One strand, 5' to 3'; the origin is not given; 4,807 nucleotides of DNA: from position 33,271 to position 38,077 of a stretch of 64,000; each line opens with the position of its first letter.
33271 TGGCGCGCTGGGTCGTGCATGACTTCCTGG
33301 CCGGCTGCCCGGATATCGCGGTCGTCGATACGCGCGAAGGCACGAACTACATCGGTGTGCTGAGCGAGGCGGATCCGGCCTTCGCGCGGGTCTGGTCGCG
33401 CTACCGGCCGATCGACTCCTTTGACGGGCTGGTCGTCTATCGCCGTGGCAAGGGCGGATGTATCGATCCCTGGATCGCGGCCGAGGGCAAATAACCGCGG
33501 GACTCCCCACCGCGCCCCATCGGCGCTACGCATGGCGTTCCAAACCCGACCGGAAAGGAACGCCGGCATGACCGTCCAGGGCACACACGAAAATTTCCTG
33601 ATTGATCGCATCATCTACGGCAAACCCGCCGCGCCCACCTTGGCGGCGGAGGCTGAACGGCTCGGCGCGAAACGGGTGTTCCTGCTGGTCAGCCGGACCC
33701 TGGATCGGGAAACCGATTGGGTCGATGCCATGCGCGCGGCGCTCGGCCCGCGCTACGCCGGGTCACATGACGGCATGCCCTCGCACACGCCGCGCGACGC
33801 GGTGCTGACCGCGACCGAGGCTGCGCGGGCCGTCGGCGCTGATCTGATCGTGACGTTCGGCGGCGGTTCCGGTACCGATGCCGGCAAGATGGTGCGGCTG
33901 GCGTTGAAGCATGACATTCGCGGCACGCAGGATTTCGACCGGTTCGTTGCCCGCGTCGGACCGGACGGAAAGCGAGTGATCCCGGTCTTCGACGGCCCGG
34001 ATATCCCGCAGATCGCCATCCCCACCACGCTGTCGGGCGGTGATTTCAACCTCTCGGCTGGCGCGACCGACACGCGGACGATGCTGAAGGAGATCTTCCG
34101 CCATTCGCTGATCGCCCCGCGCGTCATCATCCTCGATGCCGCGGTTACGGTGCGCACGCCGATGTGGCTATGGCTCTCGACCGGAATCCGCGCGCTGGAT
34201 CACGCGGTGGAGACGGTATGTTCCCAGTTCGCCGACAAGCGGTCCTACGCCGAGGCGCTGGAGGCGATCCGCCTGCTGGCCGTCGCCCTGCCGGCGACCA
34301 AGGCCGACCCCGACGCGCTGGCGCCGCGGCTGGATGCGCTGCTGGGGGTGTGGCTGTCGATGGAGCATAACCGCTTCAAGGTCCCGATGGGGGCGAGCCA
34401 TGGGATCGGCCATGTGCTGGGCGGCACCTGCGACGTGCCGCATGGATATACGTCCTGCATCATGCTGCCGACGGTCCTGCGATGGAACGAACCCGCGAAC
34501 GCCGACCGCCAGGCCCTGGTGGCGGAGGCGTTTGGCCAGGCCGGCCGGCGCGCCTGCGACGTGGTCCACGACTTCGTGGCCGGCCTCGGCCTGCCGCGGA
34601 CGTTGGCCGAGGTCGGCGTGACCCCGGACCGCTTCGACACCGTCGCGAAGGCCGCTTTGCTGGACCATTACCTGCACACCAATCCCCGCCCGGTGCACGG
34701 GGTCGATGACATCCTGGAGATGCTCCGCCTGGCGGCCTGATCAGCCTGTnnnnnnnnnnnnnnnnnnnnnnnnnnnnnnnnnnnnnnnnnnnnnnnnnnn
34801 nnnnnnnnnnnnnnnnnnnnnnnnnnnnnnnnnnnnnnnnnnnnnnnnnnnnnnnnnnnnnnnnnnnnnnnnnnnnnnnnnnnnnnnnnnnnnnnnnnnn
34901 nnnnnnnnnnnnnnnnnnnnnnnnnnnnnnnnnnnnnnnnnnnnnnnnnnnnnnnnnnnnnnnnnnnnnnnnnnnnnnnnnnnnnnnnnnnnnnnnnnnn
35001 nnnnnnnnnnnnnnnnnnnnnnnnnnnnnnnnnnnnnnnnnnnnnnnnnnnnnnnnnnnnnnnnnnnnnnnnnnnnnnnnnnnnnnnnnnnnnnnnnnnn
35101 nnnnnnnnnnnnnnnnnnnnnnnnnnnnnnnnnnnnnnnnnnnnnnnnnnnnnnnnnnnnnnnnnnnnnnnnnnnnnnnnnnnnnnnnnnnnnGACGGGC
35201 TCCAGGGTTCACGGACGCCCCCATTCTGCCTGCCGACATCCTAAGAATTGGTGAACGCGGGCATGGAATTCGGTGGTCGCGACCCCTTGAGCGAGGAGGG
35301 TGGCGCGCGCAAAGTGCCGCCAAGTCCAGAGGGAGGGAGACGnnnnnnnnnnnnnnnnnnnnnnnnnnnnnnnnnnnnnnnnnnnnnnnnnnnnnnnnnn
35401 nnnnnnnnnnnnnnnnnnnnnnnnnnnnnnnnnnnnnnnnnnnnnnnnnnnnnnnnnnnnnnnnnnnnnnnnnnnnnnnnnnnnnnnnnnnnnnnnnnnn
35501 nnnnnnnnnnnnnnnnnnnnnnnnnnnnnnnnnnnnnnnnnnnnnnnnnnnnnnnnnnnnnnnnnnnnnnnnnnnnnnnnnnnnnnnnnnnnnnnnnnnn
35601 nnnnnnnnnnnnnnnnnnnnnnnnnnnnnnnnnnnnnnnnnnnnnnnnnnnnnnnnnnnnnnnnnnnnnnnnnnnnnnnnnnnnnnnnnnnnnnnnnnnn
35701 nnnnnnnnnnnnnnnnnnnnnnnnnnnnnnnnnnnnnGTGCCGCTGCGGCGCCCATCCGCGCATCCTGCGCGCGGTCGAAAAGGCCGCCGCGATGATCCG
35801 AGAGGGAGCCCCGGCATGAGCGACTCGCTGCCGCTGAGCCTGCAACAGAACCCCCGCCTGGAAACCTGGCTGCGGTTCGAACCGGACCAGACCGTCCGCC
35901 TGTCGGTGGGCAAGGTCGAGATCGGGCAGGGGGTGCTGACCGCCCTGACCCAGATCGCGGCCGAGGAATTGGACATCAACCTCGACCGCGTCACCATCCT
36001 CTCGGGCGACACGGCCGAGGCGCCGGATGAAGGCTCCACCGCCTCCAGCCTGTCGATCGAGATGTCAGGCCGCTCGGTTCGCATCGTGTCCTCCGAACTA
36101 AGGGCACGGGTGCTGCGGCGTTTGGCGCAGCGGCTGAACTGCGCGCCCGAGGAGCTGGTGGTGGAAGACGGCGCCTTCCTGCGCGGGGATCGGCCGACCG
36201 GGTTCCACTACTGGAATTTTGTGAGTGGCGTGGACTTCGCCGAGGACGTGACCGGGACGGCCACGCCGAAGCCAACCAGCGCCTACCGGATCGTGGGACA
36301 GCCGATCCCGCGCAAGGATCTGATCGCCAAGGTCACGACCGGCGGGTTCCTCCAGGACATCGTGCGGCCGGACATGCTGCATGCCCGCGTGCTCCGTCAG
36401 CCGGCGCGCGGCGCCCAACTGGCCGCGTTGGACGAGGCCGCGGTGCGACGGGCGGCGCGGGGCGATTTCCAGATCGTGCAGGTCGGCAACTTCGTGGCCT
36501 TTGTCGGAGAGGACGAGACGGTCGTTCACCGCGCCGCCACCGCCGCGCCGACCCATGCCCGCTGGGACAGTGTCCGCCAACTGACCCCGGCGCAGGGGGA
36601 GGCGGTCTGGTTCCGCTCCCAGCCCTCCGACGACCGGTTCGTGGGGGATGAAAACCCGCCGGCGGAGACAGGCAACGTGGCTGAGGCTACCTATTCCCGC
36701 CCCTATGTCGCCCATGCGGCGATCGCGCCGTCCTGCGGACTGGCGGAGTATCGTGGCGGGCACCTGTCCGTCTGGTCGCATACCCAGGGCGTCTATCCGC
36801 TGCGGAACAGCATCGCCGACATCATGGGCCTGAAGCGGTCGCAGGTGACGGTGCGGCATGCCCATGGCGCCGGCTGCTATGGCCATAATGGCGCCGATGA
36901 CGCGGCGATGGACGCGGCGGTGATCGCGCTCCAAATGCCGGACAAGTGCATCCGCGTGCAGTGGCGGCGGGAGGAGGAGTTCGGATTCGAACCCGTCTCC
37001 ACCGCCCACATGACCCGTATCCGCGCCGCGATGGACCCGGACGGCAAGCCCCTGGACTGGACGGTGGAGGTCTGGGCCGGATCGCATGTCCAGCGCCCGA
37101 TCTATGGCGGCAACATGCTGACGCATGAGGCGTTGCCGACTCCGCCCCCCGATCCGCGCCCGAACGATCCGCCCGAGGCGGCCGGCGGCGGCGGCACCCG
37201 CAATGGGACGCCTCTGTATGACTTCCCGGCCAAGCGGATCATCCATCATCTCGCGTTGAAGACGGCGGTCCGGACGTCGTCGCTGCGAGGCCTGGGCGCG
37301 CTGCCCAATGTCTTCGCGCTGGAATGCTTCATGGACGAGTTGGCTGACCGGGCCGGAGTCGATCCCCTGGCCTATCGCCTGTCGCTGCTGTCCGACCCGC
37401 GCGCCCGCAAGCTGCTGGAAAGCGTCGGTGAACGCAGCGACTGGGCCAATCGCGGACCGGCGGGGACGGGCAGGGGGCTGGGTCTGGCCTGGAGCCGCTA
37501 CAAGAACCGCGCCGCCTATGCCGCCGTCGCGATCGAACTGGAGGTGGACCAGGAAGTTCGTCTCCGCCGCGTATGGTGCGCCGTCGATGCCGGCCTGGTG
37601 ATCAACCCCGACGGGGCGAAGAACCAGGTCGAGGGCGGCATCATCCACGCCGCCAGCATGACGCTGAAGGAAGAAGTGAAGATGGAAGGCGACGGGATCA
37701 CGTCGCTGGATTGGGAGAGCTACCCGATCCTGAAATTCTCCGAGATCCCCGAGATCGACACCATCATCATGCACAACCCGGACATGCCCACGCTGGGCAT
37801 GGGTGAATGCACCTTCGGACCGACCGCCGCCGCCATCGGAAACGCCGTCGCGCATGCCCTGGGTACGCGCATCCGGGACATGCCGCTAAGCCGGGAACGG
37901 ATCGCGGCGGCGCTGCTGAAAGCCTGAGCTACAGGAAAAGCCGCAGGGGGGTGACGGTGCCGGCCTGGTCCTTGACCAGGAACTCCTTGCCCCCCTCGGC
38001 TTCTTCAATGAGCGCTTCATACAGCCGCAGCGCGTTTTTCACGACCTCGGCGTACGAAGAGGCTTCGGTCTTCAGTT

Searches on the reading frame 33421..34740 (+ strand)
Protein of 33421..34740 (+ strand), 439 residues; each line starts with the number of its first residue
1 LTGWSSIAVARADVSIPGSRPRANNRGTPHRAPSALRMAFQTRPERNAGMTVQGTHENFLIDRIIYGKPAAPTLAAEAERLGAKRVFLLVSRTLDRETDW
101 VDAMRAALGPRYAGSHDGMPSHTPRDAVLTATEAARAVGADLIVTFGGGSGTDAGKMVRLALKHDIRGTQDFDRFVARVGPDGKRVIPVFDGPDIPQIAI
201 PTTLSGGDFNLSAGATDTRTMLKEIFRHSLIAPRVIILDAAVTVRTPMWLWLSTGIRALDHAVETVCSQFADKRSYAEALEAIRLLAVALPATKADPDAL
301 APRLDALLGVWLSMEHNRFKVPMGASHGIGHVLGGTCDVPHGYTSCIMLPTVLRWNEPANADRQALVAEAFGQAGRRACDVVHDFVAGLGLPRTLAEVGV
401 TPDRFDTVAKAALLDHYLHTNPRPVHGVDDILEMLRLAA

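Call 7: search_protein_families(library=pfam, proteins=[window:33421-34740:+], max_evalue=0.01)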
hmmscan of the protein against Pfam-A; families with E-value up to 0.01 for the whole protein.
window:33421-34740:+ (439 aa): 2 families
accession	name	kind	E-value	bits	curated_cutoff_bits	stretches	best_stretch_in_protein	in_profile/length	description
PF25137.1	ADH_Fe_C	-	8.4e-27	94.6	27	1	253-436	3-191/194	Fe-containing alcohol dehydrogenase family, C-terminal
PF00465.25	Fe-ADH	-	8e-25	87.8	31.3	1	63-239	3-167/168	Iron-containing alcohol dehydrogenase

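Call 8: search_protein_families(library=ncbifam, proteins=[window:33421-34740:+], max_evalue=0.01)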
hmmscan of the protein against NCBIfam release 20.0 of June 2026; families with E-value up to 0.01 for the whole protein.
window:33421-34740:+ (439 aa): 15 families
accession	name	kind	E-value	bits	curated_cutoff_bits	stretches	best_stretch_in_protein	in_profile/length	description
NF058672.1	4HyButDHCUPNE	equivalog_domain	5.8e-39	134.4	500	1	63-436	9-375/378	4-hydroxybutyrate dehydrogenase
NF041833.1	Fe_ADH_ErcA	equivalog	1.4e-36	126.4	550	1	59-427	6-371/382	alcohol dehydrogenase-like regulatory protein ErcA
TIGR02638.1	lactal_redase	equivalog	2.4e-32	112.2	523.15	1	126-426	73-371/379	lactaldehyde reductase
NF011998.0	PRK15454.1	equivalog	1.1e-29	103.4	556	1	128-425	95-382/395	ethanolamine utilization ethanol dehydrogenase EutG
NF007911.0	PRK10624.1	equivalog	2.3e-29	102.5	537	1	66-436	13-379/382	lactaldehyde reductase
NF010378.0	PRK13805.1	equivalog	2.5e-28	98.4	951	1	66-366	467-766/872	bifunctional acetaldehyde-CoA/alcohol dehydrogenase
NF053866.1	CholDhdGbsBBac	equivalog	1.5e-27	96.3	550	1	62-426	16-379/392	choline dehydrogenase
TIGR03405.1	Phn_Fe-ADH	equivalog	2.6e-27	95.5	423.7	1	75-413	14-344/355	iron-containing alcohol dehydrogenase PsrA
NF050025.1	SulfAcetaldRedSarD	equivalog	6.6e-25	87.8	700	1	61-436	8-382/385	sulfoacetaldehyde reductase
NF007363.0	PRK09860.1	equivalog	2.5e-17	63.1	581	1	126-434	75-378/383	L-threonine dehydrogenase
TIGR04266.1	NDMA_methanol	equivalog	1.8e-15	56.7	625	1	61-412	16-358/420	NDMA-dependent methanol dehydrogenase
NF011717.0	PRK15138.1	equivalog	1.3e-06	27.7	645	1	63-366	11-304/387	alcohol dehydrogenase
NF041822.1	daptide_DH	equivalog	7.4e-06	25.1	300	1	125-279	40-188/363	daptide-type RiPP biosynthesis dehydogenase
NF006941.0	PRK09423.1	subfamily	1.8e-05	23.7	336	0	63-164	10-109/367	glycerol dehydrogenase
NF053832.1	GlycoaldRedHalo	equivalog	8.8e-05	21.8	550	0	382-425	296-343/363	glycolaldehyde reductase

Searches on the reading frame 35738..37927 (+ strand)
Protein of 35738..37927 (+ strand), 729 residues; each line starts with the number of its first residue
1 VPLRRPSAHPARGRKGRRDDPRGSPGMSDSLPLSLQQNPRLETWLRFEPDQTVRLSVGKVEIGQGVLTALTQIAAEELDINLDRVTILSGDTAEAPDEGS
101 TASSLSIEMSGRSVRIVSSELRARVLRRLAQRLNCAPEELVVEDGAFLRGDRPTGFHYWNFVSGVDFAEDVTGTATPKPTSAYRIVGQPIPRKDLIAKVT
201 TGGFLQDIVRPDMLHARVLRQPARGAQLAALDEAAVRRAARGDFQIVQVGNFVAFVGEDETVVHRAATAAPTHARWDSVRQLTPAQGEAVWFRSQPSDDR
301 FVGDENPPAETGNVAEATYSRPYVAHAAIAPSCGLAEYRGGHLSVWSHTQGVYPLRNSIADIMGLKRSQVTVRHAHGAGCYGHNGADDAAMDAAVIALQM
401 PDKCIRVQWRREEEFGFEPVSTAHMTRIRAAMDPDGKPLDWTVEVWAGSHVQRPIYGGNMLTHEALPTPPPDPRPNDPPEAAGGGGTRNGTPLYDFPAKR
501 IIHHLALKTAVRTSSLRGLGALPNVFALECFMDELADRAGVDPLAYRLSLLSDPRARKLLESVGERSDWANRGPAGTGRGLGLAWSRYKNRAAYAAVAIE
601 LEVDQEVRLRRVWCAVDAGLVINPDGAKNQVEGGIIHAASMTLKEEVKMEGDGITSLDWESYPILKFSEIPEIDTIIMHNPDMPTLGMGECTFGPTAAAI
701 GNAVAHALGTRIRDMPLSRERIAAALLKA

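Call 7: search_protein_families(library=pfam, proteins=[window:35738-37927:+], max_evalue=0.01)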
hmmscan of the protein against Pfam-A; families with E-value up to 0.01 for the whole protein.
window:35738-37927:+ (729 aa): 2 families
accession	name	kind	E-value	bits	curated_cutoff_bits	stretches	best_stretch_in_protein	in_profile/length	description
PF20256.3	MoCoBD_2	-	1.3e-39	136.8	27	2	42-150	49-157/283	Molybdopterin cofactor-binding domain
PF02738.23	MoCoBD_1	-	2.7e-24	86.1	27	2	309-447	23-163/244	Molybdopterin cofactor-binding domain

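Call 8: search_protein_families(library=ncbifam, proteins=[window:35738-37927:+], max_evalue=0.01)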
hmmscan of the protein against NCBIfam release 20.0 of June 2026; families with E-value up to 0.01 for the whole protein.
window:35738-37927:+ (729 aa): 13 families
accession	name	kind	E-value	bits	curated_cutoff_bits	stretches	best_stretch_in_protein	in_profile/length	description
TIGR03194.1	4hydrxCoA_A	equivalog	4.8e-47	160.9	994.55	3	593-726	606-746/746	4-hydroxybenzoyl-CoA reductase subunit alpha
NF043082.1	XdhA_XDHase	equivalog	5e-44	150.6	780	4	589-726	606-752/758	xanthine dehydrogenase subunit XdhA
TIGR03196.1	pucD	equivalog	3.2e-40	138.2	783.65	3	592-722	621-754/763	xanthine dehydrogenase subunit D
NF041671.1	peri_hyde_PaoC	equivalog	3.7e-38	131.4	1180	4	592-725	587-730/735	aldehyde oxidoreductase molybdenum-binding subunit PaoC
NF007426.0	PRK09970.1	equivalog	4.7e-37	127.4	916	3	589-724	609-753/761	xanthine dehydrogenase molybdenum-binding subunit XdhA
NF041018.1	glyceraldDH_alpha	equivalog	6.2e-36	124.1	790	3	45-151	463-569/741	glyceraldehyde dehydrogenase subunit alpha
TIGR03311.1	Se_dep_XDH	equivalog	2.1e-35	122.1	830.45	3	314-437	327-449/848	selenium-dependent xanthine dehydrogenase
NF040766.1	CODH_aero_grp5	exception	2.2e-29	102.2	950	2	44-147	472-575/785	aerobic carbon-monoxide dehydrogenase large subunit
NF045668.1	pterin_aldehy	equivalog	2.5e-23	82.1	1100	4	586-726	763-904/905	molybdopterin-dependent aldehyde oxidoreductase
TIGR03313.1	Se_sel_red_Mo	hypoth_equivalog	1.1e-22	79.5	1101.9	3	45-140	665-760/951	molybdopterin-dependent oxidoreductase Mo/Fe-S-binding subunit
TIGR02965.1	xanthine_xdhB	equivalog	6.7e-21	74.1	849.5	1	50-152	457-559/758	xanthine dehydrogenase molybdopterin binding subunit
TIGR02416.1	CO_dehy_Mo_lg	equivalog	1.5e-14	53.2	991.15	2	45-147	480-582/770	aerobic carbon-monoxide dehydrogenase large subunit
TIGR02969.1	mam_aldehyde_ox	subfamily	0.00012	19.7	1912.3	0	50-122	1027-1099/1330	aldehyde oxidase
